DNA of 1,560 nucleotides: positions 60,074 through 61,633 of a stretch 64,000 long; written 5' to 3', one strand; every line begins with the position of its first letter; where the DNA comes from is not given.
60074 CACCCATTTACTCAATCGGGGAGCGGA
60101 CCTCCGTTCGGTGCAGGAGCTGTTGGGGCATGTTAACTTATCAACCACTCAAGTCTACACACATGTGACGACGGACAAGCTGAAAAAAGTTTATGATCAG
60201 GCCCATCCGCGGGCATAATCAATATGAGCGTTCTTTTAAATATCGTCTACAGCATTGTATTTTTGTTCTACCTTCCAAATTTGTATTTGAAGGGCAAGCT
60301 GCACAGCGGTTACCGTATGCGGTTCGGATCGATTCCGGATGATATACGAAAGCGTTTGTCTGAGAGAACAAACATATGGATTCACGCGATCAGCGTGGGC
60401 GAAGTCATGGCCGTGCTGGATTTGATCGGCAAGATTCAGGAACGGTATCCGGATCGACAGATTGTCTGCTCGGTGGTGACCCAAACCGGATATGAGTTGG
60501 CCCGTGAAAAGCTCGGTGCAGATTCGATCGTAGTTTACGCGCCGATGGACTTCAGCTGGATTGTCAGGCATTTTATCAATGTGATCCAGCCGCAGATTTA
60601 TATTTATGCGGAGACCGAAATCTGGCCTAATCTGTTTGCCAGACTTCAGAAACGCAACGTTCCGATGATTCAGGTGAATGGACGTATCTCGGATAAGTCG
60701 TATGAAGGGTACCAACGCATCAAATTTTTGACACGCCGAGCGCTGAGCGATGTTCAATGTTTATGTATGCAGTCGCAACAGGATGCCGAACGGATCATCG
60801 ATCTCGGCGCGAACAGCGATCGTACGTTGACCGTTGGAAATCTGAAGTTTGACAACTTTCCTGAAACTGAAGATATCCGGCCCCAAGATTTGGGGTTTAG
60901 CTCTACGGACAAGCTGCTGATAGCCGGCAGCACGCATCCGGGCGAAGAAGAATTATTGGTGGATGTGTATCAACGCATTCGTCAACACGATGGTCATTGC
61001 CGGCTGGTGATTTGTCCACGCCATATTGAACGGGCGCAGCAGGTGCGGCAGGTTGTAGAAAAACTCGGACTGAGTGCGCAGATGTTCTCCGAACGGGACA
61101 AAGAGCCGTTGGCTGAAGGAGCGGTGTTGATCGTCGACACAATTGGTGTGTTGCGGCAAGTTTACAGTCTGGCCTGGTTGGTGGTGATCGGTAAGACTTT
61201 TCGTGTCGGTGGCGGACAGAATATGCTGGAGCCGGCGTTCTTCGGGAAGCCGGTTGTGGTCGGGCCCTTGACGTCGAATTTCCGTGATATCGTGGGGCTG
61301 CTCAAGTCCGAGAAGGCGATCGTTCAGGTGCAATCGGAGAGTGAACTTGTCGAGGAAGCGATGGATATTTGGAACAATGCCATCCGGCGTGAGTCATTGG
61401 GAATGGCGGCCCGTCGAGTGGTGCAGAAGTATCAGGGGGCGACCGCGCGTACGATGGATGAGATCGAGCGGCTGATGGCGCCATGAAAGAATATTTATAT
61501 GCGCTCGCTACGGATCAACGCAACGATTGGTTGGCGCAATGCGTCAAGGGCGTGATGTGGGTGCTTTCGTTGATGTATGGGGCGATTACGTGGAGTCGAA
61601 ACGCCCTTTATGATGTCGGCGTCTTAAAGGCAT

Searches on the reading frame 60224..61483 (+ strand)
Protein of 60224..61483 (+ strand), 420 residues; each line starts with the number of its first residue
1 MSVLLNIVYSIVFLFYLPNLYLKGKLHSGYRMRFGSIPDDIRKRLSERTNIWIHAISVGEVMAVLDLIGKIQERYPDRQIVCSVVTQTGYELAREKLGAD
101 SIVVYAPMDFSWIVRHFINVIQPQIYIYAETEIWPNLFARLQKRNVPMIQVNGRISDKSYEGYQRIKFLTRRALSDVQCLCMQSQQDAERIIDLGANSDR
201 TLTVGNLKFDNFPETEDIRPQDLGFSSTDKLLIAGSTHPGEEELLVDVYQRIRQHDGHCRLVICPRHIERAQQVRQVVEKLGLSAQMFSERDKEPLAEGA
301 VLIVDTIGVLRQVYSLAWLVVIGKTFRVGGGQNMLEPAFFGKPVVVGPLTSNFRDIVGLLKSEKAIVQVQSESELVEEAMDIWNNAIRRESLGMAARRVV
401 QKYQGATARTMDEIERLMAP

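Call 61: search_protein_families(library=pfam, proteins=[window:60224-61483:+], max_evalue=0.00001)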
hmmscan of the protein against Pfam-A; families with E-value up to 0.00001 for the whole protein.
window:60224-61483:+ (420 aa): 1 family
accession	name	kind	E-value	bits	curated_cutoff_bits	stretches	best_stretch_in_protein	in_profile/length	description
PF04413.22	Glycos_transf_N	-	1.5e-60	204.2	23.9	1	31-210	4-178/179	3-Deoxy-D-manno-octulosonic-acid transferase (kdotransferase)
